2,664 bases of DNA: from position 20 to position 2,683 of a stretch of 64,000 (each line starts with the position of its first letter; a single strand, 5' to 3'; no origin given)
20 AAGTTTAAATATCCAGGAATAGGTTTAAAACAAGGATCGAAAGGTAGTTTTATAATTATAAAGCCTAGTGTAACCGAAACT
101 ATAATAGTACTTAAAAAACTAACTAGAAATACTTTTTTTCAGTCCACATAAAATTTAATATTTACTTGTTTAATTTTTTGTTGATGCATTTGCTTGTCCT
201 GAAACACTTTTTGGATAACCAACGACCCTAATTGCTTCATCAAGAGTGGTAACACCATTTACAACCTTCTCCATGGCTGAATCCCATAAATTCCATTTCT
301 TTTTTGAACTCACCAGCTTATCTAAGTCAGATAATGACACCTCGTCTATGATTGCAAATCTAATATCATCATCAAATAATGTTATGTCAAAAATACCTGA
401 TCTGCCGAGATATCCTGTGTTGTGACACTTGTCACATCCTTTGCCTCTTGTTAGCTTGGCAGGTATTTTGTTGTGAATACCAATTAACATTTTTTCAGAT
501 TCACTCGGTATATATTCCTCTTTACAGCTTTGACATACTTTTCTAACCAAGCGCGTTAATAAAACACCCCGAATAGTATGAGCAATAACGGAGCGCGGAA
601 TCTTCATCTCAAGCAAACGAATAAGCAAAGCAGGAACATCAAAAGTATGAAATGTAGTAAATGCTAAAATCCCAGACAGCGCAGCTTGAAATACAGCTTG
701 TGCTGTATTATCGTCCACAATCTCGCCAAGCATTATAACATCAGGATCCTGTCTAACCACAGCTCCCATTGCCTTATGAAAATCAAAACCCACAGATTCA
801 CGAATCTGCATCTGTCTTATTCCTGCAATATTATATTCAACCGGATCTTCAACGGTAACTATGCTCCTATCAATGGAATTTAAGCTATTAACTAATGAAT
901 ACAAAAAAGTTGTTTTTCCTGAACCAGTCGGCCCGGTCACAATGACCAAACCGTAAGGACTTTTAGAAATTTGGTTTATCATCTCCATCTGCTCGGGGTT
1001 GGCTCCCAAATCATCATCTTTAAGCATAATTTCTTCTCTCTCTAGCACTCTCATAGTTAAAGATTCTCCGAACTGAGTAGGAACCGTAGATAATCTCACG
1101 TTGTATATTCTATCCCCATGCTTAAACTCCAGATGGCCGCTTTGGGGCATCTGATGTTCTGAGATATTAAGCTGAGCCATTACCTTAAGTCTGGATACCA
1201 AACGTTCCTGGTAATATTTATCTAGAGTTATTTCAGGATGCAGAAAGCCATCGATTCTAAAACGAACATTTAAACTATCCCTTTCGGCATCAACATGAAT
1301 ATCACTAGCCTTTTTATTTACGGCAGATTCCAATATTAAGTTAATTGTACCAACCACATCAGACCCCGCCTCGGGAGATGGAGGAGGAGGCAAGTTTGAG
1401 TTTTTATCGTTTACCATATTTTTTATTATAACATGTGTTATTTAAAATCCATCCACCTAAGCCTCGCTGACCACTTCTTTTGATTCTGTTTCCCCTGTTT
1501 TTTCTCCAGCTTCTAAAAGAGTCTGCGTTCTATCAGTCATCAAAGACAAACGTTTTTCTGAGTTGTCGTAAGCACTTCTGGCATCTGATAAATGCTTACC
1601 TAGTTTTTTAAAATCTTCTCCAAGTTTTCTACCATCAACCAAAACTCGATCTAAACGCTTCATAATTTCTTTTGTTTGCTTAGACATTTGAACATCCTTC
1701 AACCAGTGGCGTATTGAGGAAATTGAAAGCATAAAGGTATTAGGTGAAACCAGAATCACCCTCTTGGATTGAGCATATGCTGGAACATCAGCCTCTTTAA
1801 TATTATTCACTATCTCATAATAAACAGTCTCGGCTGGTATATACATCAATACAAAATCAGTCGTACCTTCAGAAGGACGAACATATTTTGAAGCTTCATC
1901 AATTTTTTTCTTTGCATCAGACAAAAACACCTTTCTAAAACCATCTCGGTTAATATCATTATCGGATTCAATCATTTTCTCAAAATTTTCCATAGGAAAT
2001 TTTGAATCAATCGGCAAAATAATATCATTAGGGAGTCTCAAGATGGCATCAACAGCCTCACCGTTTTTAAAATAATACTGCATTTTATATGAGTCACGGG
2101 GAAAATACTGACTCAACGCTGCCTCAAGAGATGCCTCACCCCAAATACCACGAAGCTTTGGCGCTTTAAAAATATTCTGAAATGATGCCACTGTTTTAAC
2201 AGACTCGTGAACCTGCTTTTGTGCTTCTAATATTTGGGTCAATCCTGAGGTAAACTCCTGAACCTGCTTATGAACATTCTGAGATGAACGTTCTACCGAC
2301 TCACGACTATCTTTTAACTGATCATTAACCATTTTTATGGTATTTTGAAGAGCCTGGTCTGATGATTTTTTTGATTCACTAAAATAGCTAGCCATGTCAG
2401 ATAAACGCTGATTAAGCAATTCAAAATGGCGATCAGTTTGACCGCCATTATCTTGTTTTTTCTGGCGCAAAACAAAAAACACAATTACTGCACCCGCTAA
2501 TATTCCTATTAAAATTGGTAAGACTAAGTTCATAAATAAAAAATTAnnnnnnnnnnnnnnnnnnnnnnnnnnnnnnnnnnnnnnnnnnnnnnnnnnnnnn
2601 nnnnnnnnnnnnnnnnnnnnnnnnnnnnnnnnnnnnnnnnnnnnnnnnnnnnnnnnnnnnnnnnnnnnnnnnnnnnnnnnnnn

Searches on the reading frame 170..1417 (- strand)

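Call 3: search_protein_families(library=pfam, proteins=[window:170-1417:-], max_evalue=1)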
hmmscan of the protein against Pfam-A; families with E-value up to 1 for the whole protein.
window:170-1417:- (415 aa): 34 families (the best 25 are shown)
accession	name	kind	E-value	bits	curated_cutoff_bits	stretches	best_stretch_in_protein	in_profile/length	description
PF00437.27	T2SSE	-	2.6e-103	346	24.9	1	21-397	8-370/370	Type II/IV secretion system protein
PF13604.12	AAA_30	-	1.6e-06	28.4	27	1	139-187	2-50/191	AAA domain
PF13401.12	AAA_22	-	5.4e-05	23.9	27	1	156-203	6-53/130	AAA domain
PF01637.24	ATPase_2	-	0.00043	20.6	33.2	1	150-207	15-76/225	ATPase domain predominantly from Archaea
PF20720.3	nSTAND3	-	0.00089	19.4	27.2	1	155-194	17-56/155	Novel STAND NTPase 3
PF25199.1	nSTAND_NTPase5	-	0.00091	19.5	34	1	148-191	34-78/145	Novel STAND NTPase 5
PF04665.18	Pox_A32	-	0.0023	17.9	22.8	1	148-180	7-38/242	Poxvirus A32 protein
PF01580.24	FtsK_SpoIIIE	-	0.0032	17.4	24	1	145-179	30-63/221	FtsK/SpoIIIE family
PF02492.25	cobW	-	0.0033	17.5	20.7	1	158-191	3-36/180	CobW/HypB/UreG, nucleotide-binding domain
PF13476.12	AAA_23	-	0.0039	18.3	27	1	156-175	20-39/201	AAA domain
PF13191.12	AAA_16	-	0.0052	17.7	32.6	1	152-182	21-51/167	AAA ATPase domain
PF13173.12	AAA_14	-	0.0055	17.1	27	1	157-198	4-46/129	AAA domain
PF03029.23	ATP_bind_1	-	0.0078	16.5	27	1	160-190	1-31/240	Conserved hypothetical ATP binding protein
PF13086.12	AAA_11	-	0.0078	16.5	27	1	140-180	3-42/257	AAA domain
PF13555.12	AAA_29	-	0.0093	16.1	27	1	149-172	16-39/61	P-loop containing region of AAA domain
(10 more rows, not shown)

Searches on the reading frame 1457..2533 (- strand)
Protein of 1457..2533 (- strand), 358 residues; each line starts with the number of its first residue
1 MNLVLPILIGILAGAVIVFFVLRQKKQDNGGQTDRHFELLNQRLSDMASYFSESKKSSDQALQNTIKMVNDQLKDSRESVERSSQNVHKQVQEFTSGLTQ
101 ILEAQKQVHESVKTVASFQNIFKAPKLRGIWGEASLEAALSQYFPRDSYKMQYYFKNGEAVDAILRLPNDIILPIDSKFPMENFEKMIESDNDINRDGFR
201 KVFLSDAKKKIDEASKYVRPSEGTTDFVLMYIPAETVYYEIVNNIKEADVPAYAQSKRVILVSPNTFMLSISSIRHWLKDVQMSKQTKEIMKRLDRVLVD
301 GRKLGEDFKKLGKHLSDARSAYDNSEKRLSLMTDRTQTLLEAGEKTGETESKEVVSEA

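Call 3: search_protein_families(library=pfam, proteins=[window:1457-2533:-], max_evalue=1)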
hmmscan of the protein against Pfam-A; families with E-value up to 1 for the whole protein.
window:1457-2533:- (358 aa): 14 families
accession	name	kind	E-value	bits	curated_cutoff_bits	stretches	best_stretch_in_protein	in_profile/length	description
PF02646.22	RmuC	-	6e-56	190.1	26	1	60-346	1-288/291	RmuC family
PF12725.13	DUF3810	-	0.0016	18.3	28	1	53-146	95-187/311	Protein of unknown function (DUF3810)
PF12128.14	DUF3584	-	0.0033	15.4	31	2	34-107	360-433/1191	Protein of unknown function (DUF3584)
PF11260.13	Spidroin_MaSp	-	0.0036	18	25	1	41-104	12-74/85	Major ampullate spidroin 1 and 2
PF04097.20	Nic96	-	0.011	14.6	34.2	1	31-111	428-507/607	Nup93/Nic96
PF04513.17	Baculo_PEP_C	-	0.032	14.7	38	1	30-104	9-78/140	Baculovirus polyhedron envelope protein, PEP, C terminus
PF04136.21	COG3_N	-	0.058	13.8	27.9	1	60-123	14-73/147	Conserved oligomeric Golgi complex subunit 3, N-terminal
PF07889.17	DUF1664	-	0.12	12.9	34.6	1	60-115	37-92/124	Protein of unknown function (DUF1664)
PF24164.1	TMP_N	-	0.34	11.8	27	0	38-69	40-71/82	Tape measure protein N-terminal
PF06419.17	COG6_N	-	0.42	11.2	27.4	0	66-122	45-101/114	Conserved oligomeric complex COG6, N-terminal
PF08702.15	Fib_alpha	-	0.45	11.1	29.9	1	42-123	35-112/143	Fibrinogen alpha/beta chain family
PF02601.20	Exonuc_VII_L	-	0.51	10.2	35.9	1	38-107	172-264/315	Exonuclease VII, large subunit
PF01442.23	Apolipoprotein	-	0.54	10.4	90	1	40-104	16-77/190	Apolipoprotein A1/A4/E domain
PF06705.16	SF-assemblin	-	0.8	9.4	30.6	1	34-110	73-149/247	SF-assemblin/beta giardin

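Call 4: search_protein_families(library=ncbifam, proteins=[window:1457-2533:-], max_evalue=1)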
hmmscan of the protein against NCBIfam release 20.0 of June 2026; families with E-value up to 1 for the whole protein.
window:1457-2533:- (358 aa): 9 families
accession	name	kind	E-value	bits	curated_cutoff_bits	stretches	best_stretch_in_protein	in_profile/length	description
NF007686.0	PRK10361.1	equivalog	2.5e-14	52.8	810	1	37-331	115-412/475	DNA recombination protein RmuC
NF047516.1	LA_3659_fam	equivalog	0.00091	18.9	36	2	42-115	47-115/221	LA_3659 family protein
NF047514.1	SpiroCoCo_N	equivalog_domain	0.00091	18.9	75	2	42-115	47-115/221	SpiroCoCo family coiled-coil protein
NF049872.2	cytotoxin_MakB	equivalog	0.083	12.3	240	1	22-110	87-174/349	alpha-pore-forming cytotoxin subunit MakB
NF038196.1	ferrodoxin_EFR1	subfamily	0.12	12.4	75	0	238-320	25-100/242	EFR1 family ferrodoxin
NF058675.1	RcGTA_tape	equivalog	0.16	11.7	220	0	287-324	57-92/220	RcGTA-type gene transfer agent tail tape measure protein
TIGR04527.1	mycoplas_twoTM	subfamily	0.38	10.4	125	1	32-123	86-184/248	MG_279/MG_280 family protein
NF045800.1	FibBindPlpA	equivalog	0.46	8.6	1300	1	48-113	593-658/965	fibronectin-binding protein PlpA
NF033885.1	conj_TraP_IncI1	equivalog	0.55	9.9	135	1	55-113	77-135/217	conjugal transfer protein TraP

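Call 58: search_protein_families(library=padloc, proteins=[window:1460-2533:-], max_evalue=0.01)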
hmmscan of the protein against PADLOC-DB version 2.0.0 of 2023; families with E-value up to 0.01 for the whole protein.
window:1460-2533:- (358 aa): 3 families
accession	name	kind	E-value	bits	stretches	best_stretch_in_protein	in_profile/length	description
PDLC03812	RTasRmuC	-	2.8e-21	73.6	1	23-329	87-402/439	DRT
PDLC00638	ZorA2|ZorA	-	0.001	15.9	1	33-110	371-449/545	MotA/ExbB/TolQ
PDLC00006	DruC1|DruC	-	0.0093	12.5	1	34-122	160-250/626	Unknown function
